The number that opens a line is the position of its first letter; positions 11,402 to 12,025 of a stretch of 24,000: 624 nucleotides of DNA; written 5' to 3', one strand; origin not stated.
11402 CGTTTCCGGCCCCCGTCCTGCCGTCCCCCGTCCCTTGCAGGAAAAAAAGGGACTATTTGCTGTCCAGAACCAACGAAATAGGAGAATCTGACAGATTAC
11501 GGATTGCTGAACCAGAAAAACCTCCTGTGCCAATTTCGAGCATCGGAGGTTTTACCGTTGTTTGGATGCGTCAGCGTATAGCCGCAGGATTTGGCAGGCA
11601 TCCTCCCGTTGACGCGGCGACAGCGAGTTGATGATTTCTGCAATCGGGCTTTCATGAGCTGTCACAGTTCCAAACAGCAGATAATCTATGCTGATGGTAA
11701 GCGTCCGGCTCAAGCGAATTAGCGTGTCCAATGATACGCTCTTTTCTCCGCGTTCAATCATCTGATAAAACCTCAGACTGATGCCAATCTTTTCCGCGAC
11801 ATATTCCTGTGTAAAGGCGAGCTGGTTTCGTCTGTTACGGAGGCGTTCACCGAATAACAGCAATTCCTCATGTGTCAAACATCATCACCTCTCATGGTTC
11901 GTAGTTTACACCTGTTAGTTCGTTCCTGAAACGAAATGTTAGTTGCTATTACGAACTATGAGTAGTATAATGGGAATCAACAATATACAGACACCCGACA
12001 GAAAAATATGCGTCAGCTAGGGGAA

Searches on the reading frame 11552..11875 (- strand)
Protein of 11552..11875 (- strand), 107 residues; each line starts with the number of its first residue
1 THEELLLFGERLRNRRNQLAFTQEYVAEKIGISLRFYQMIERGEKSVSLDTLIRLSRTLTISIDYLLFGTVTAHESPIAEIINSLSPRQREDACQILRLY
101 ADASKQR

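Call 51: search_protein_families(library=pfam, proteins=[window:11552-11875:-], max_evalue=0.001)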
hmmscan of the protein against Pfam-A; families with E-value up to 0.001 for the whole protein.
window:11552-11875:- (107 aa): 3 families
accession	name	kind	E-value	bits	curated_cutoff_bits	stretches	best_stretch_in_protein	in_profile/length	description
PF01381.28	HTH_3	-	1.7e-14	54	23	1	12-66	1-55/55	Helix-turn-helix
PF12844.13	HTH_19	-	4.3e-09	36.6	30.2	1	9-67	1-59/64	Helix-turn-helix domain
PF13560.12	HTH_31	-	6.7e-08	33.2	27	1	8-59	2-54/64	Helix-turn-helix domain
